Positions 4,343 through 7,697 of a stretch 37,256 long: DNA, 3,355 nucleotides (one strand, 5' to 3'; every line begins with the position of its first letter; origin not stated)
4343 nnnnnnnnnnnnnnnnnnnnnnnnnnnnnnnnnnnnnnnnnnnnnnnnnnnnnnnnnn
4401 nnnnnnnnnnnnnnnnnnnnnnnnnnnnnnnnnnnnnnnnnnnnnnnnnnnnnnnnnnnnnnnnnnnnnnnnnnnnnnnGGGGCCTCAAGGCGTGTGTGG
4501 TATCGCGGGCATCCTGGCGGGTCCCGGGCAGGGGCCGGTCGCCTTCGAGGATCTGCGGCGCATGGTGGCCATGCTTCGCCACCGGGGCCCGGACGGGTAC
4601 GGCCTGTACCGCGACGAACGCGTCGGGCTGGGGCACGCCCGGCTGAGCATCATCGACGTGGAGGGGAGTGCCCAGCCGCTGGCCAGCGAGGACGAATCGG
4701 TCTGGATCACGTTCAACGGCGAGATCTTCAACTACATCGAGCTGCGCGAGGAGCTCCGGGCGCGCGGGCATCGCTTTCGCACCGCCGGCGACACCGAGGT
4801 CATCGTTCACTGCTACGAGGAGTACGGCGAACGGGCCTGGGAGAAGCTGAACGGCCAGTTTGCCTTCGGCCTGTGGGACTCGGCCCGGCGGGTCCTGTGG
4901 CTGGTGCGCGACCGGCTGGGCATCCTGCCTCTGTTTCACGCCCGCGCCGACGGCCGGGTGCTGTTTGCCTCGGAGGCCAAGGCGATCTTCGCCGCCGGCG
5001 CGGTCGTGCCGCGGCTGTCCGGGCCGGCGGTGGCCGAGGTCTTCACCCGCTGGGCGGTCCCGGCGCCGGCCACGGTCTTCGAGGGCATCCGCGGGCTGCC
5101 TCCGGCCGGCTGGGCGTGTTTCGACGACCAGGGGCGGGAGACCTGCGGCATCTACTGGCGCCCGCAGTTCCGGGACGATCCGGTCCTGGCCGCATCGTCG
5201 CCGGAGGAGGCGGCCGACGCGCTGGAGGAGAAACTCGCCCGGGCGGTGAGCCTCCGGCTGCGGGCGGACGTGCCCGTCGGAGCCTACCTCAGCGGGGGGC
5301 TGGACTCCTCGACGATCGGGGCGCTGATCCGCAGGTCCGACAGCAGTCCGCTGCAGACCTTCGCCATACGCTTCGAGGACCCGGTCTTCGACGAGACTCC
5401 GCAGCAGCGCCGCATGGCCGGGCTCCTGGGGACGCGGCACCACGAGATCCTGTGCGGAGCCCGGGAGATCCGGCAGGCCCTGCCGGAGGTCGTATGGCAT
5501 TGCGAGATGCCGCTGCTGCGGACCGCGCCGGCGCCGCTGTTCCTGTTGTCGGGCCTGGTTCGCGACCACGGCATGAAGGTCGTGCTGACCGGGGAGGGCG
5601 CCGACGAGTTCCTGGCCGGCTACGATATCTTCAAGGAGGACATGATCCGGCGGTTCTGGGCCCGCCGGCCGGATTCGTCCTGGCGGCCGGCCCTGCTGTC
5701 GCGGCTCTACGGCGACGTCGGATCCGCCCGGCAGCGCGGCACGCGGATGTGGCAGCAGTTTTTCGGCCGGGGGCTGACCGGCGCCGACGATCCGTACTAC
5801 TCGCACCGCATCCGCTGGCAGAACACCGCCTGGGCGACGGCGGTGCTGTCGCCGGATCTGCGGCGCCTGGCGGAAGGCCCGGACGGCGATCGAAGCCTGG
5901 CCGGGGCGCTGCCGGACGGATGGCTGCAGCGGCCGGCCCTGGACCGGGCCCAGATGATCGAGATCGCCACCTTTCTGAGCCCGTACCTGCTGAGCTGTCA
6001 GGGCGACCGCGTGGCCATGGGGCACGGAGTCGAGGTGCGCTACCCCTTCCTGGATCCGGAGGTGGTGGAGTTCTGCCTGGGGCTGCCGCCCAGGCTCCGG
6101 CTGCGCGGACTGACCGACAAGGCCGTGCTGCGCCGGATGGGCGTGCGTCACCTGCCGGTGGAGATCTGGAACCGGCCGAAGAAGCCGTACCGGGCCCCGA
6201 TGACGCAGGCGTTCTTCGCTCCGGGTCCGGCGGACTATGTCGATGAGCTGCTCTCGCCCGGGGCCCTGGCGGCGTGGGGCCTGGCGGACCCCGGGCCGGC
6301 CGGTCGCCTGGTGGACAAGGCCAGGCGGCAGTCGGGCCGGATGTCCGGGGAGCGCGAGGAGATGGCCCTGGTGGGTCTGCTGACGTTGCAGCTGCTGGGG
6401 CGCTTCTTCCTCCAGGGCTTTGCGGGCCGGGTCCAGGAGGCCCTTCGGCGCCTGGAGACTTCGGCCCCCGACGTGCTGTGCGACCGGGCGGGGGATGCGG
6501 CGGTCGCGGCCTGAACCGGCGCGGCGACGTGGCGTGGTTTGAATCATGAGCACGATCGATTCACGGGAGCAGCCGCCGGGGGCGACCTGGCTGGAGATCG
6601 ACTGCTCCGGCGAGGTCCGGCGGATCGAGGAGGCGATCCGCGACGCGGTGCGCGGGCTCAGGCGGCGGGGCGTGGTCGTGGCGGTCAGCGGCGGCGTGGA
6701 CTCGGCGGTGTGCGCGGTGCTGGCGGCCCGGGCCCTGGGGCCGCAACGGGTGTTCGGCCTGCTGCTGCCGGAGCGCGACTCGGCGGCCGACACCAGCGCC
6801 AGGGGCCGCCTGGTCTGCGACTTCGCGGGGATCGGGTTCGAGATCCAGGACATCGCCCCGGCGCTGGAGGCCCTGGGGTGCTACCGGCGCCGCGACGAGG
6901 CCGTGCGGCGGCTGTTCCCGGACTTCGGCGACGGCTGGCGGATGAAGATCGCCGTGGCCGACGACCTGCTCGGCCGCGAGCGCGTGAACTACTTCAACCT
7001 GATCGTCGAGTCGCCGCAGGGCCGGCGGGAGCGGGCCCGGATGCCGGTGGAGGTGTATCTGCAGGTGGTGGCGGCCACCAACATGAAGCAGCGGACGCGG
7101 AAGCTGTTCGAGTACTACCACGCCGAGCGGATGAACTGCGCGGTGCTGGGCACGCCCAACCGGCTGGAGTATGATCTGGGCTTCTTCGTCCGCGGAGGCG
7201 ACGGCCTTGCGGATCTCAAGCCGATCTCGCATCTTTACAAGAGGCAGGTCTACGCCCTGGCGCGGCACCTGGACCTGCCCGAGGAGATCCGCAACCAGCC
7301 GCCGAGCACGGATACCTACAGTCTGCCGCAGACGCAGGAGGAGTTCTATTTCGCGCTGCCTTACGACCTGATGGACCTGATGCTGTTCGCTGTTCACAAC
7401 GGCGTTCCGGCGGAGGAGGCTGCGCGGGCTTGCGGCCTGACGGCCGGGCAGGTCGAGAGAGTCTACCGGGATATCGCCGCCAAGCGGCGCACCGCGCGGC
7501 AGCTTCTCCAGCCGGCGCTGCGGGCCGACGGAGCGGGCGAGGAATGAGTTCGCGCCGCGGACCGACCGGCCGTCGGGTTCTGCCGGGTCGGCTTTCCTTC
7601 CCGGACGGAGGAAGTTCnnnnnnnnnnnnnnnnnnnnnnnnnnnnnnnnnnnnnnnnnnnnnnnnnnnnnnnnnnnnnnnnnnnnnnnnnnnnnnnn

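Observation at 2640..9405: Carrier-protein / adenylating ligase / double amidotransferase cassette operonically joined to exosortase-EpsI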

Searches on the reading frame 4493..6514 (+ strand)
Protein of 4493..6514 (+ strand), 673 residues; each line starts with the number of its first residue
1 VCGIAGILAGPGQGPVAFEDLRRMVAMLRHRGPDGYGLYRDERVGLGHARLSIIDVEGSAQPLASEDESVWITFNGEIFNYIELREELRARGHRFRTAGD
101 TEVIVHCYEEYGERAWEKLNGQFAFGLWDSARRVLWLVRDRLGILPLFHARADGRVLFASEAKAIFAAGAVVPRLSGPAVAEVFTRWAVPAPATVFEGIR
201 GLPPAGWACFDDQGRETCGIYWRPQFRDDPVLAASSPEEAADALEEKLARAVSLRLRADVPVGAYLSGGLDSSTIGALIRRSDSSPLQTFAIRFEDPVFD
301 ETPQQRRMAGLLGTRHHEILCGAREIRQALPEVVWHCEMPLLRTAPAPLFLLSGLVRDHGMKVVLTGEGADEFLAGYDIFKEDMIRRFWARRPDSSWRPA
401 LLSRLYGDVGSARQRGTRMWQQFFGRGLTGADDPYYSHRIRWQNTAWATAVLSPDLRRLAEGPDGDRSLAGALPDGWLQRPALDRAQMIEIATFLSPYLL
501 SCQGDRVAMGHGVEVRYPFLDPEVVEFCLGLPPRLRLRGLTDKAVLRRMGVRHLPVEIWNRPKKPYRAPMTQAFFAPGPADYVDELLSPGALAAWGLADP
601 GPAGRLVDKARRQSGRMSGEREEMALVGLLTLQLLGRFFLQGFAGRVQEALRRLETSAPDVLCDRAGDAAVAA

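Call 4: search_protein_families(library=ncbifam, proteins=[window:4493-6514:+], max_evalue=0.001)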
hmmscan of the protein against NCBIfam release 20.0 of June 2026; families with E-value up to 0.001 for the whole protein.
window:4493-6514:+ (673 aa): 9 families
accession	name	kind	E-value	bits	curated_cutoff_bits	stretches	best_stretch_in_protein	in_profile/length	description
TIGR01536.1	asn_synth_AEB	equivalog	1.5e-141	472.9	267.1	1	2-566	1-517/517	asparagine synthase (glutamine-hydrolyzing)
TIGR03108.1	eps_aminotran_1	hypoth_equivalog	3.7e-120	402.5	816.9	1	1-612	1-606/628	XrtA/PEP-CTERM system amidotransferase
TIGR03104.1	trio_amidotrans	equivalog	4.3e-102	342.3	570.1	2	1-380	1-383/589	N-acetylglutaminylglutamine amidotransferase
NF006949.0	PRK09431.1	equivalog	7.2e-89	298.8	499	3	1-167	1-167/554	asparagine synthase B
NF033535.1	lass_lactam_cya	exception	1.7e-66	225.2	525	2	1-389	1-392/668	lasso peptide isopeptide bond-forming cyclase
NF033561.1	macrolact_Ik_Al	subfamily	6.1e-17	61.4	300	2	135-284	93-236/561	albusnodin/ikarugamycin family macrolactam cyclase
NF001484.0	PRK00331.1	subfamily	5.4e-12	44.9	381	1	43-176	66-209/601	isomerizing glutamine--fructose-6-phosphate transaminase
TIGR01135.1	glmS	equivalog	6.5e-12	44.7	418.05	1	42-174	64-206/607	glutamine--fructose-6-phosphate transaminase (isomerizing)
TIGR01134.1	purF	equivalog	9.4e-12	45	350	1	43-166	65-200/432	amidophosphoribosyltransferase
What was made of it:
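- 4493..6514 (+): AsnB-type glutamine-dependent amidotransferase (673 aa). TIGR03108 scores 402, below its cutoff of 817 (call 4).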

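Call 84: search_protein_families(library=pfam, proteins=[window:4493-6514:+], max_evalue=0.001)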
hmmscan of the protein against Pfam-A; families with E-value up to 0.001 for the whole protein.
window:4493-6514:+ (673 aa): 3 families
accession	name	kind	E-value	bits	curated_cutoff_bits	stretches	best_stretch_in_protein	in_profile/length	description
PF00733.27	Asn_synthase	-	9e-86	289.1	21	1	244-631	2-348/354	Asparagine synthase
PF13537.11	GATase_7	-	9.9e-44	148.7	25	1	48-166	1-122/123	Glutamine amidotransferase domain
PF13522.11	GATase_6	-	9.9e-41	139.2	27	1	33-161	1-130/130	Glutamine amidotransferase domain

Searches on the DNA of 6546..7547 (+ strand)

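Call 83: search_rna_families(source=L082, start=14000, end=19600, threshold=gathering)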
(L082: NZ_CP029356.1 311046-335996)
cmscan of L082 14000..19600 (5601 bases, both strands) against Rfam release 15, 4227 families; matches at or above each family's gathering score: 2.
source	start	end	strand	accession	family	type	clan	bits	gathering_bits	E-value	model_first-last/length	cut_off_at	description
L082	14331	17078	-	RF02541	LSU_rRNA_bacteria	Gene; rRNA;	CL00112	2726.4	50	0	1-2925/2925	no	Bacterial large subunit ribosomal RNA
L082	17363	18862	-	RF00177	SSU_rRNA_bacteria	Gene; rRNA;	CL00111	1555.6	50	0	1-1533/1533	no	Bacterial small subunit ribosomal RNA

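Call 89: search_dna_similar(query=L083:10100-11965:+, collection=plasmids, mode=near, max_rows=60)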
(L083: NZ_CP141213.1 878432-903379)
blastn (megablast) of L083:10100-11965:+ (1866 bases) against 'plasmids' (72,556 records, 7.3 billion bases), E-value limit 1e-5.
Records with a match: 89; places in all: 89; records where one place covers at least 80% of the query: 88.
Best place of each record, by identity: >=99% 4; 95-99% 47; 80-90% 37; 60-80% 1.
By first word of the organism name: Sinorhizobium 76; Ensifer 8; Mesorhizobium 5.
By predicted mobility (MOB-suite, as given by PLSDB): mobilizable 57; non-mobilizable 21; conjugative 11.
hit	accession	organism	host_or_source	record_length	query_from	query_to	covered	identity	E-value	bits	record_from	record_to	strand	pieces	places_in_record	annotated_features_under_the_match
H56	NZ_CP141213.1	Sinorhizobium meliloti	alfalfa,Isolate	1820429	1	1866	100%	100.0%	0e+0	3446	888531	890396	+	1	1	none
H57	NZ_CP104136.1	Sinorhizobium sp. C101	Phaseolus vulgaris,cell ...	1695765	1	1866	100%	99.1%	0e+0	3352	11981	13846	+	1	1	record has no annotation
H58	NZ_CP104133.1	Sinorhizobium sp. K101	Phaseolus vulgaris,cell ...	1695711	1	1866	100%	99.0%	0e+0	3347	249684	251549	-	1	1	none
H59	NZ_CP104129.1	Sinorhizobium sp. M103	Phaseolus vulgaris,cell ...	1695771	1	1866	100%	99.0%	0e+0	3345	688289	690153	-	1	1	none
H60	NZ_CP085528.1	Sinorhizobium meliloti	Medicago,cell culture,lupulina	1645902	1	1866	100%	96.8%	0e+0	3114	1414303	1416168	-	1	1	none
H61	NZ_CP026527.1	Sinorhizobium meliloti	Medicago sativa L. subsp. ambigua,Cell ...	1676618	1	1866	100%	96.8%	0e+0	3114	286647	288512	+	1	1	none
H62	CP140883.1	Sinorhizobium meliloti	Medicago lupulina,whole organism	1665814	1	1866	100%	96.8%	0e+0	3114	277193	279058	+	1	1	class I adenylate-forming enzyme family protein | acyl carrier protein | nadE: NAD(+) synthase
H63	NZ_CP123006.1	Sinorhizobium meliloti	Medicago sativa,cell culture,nodules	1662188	1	1866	100%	96.8%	0e+0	3114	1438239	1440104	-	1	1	none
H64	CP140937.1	Sinorhizobium meliloti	Medicago lupulina,whole organism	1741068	1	1866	100%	96.7%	0e+0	3109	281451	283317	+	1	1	class I adenylate-forming enzyme family protein | acyl carrier protein | nadE: NAD(+) synthase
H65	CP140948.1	Sinorhizobium meliloti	Medicago lupulina,whole organism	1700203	1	1866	100%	96.7%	0e+0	3109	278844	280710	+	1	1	class I adenylate-forming enzyme family protein | acyl carrier protein | nadE: NAD(+) synthase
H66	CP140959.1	Sinorhizobium meliloti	Medicago lupulina,whole organism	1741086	1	1866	100%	96.7%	0e+0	3109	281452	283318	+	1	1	class I adenylate-forming enzyme family protein | acyl carrier protein | nadE: NAD(+) synthase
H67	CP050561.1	Sinorhizobium meliloti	Melilotus officinalis,cell culture,root ...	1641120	1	1866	100%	96.7%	0e+0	3107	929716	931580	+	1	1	acyl--CoA ligase | acyl carrier protein | nadE: NAD(+) synthase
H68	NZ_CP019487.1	Sinorhizobium meliloti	alfalfa,single cell,nitrogen fixing ...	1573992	1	1866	100%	96.7%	0e+0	3109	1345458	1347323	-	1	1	none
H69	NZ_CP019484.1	Sinorhizobium meliloti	alfalfa,whole organism,alfalfa nodule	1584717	1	1866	100%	96.7%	0e+0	3109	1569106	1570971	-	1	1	none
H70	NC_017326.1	Sinorhizobium meliloti SM11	-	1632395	1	1866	100%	96.7%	0e+0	3109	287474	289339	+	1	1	none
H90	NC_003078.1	Sinorhizobium meliloti 1021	-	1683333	1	1866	100%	96.5%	0e+0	3086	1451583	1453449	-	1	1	none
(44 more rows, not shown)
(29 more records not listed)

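Call 90: get_annotated_region(hit=H62, flank=9000)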
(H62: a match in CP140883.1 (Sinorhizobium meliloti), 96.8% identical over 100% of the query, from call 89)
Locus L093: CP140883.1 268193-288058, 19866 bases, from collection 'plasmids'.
description: Sinorhizobium meliloti strain ml46 plasmid pSymB, complete sequence
organism: Sinorhizobium meliloti (NCBI taxid 382)
taxonomy: Bacteria; Pseudomonadota; Alphaproteobacteria; Hyphomicrobiales; Rhizobiaceae; Sinorhizobium; Sinorhizobium meliloti
host: -; source: Medicago lupulina,whole organism; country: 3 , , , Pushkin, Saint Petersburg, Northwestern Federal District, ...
typing (MOB-suite, as given by PLSDB): mobilizable; relaxase MOBQ
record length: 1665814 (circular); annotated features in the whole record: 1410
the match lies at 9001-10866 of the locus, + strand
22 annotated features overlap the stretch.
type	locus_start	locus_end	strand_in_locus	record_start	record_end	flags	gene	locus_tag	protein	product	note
CDS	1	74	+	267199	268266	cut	ugpC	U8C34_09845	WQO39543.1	sn-glycerol-3-phosphate ABC transporter ATP-binding protein UgpC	-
CDS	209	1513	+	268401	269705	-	-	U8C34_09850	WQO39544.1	ABC transporter substrate-binding protein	-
CDS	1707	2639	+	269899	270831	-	-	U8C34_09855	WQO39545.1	sugar ABC transporter permease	-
CDS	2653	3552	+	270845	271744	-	-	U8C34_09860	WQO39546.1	carbohydrate ABC transporter permease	-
CDS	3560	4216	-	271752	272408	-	-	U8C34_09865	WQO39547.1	DUF6064 family protein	-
CDS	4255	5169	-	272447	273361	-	-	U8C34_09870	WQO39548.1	aldo/keto reductase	-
CDS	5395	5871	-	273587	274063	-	-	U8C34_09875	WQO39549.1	VOC family protein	-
CDS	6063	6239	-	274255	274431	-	-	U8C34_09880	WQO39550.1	hypothetical protein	-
CDS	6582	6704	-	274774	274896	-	-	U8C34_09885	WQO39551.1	hypothetical protein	-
CDS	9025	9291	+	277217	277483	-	-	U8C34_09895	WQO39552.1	acyl carrier protein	-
CDS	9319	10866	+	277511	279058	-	-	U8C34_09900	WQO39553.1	class I adenylate-forming enzyme family protein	-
CDS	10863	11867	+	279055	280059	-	nadE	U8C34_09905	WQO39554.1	NAD(+) synthase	-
CDS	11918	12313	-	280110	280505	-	-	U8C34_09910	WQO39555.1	hypothetical protein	-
CDS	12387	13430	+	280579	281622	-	-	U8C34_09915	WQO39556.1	aldo/keto reductase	-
CDS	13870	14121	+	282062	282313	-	-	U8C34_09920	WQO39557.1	DUF1127 domain-containing protein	-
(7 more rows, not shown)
